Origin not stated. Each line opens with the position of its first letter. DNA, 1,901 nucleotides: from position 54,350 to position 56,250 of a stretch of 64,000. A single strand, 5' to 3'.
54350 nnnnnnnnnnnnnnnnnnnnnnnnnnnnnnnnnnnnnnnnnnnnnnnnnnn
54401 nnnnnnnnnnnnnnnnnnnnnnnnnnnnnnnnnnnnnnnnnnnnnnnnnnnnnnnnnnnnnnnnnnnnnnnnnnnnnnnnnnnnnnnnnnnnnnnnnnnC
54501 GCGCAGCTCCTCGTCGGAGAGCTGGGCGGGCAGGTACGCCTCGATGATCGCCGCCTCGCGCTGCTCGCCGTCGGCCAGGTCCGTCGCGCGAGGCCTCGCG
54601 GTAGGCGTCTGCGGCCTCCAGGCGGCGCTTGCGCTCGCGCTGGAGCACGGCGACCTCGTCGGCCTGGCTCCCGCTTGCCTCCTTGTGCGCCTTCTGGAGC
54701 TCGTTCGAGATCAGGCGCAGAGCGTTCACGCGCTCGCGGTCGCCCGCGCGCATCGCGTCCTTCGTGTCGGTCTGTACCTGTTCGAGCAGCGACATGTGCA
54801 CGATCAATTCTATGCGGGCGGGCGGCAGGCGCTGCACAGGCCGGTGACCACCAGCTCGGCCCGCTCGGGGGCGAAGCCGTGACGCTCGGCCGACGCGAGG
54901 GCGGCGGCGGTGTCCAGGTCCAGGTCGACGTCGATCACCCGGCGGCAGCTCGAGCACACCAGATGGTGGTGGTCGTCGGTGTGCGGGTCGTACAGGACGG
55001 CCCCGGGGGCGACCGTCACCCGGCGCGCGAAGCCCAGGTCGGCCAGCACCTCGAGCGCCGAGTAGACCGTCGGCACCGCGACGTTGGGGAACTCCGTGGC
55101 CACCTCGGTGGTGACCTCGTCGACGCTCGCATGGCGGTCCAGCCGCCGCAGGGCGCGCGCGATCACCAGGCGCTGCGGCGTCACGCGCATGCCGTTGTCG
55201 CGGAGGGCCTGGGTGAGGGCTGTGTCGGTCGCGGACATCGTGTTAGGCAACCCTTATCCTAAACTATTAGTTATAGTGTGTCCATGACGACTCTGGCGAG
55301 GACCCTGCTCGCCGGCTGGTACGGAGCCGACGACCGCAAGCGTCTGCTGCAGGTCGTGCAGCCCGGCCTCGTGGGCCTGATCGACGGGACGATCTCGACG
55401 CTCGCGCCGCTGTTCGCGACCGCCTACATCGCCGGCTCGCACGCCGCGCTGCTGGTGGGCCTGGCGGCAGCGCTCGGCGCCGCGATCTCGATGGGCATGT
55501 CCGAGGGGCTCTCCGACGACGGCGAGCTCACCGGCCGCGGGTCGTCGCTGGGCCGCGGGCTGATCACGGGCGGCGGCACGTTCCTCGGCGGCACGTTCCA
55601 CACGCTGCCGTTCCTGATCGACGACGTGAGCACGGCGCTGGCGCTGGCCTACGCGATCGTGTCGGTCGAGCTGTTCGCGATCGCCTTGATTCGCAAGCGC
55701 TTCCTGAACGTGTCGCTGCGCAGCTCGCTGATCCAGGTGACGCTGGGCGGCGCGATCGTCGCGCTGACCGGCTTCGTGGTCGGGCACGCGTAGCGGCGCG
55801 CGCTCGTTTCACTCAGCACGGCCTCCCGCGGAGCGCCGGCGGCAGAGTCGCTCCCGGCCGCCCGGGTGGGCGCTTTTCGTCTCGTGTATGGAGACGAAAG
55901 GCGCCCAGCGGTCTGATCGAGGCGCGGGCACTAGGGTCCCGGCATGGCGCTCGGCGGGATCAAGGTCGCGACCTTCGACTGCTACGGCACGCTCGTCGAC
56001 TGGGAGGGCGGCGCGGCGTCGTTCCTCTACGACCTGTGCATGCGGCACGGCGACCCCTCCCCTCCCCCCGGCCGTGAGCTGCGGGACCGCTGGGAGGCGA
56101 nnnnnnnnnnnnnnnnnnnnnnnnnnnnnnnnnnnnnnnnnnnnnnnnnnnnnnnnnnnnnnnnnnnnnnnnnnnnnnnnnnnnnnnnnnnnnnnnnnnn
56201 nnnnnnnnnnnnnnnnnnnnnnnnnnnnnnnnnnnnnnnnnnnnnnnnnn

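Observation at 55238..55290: Fur-family regulator divergent from a VIT-family Fe/Mn transporter, with only about 40 bp between start codons and operator-like symmetry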

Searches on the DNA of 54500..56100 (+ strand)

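Call 27: search_rna_families(source=window, start=54500, end=56100, threshold=evalue, max_evalue=1)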
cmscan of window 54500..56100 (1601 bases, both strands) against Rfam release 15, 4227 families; matches with E-value up to 1: 0.
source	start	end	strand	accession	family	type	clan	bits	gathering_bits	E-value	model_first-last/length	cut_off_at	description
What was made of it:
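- Tried and rejected: There is no Rfam match in 54500-56100 even at E<=1, so no riboswitch (call 27).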

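Call 56: search_rna_families(sources=[L082, L084, L096, L098, L105], threshold=gathering)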
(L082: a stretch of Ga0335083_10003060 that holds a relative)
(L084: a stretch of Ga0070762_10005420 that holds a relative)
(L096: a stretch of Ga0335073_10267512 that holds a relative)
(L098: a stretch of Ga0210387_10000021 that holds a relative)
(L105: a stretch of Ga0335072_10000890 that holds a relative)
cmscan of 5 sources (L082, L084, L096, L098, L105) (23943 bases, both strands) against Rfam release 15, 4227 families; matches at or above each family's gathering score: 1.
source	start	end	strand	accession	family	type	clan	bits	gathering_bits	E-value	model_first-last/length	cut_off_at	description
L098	2113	2264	-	RF00379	c-di-AMP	Cis-reg; riboswitch;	-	62.8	38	1.3e-12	1-134/134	no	c-di-AMP riboswitch aptamer (ydaO/yuaA leader)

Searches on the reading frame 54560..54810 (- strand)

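Call 3: search_protein_families(library=pfam, proteins=[window:54560-54810:-], max_evalue=0.01)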
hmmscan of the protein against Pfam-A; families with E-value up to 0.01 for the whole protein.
window:54560-54810:- (83 aa): 1 family
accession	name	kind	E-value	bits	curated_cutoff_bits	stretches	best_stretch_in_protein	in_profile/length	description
PF09424.15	YqeY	-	4.7e-11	43.4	27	1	10-76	2-70/143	Yqey-like protein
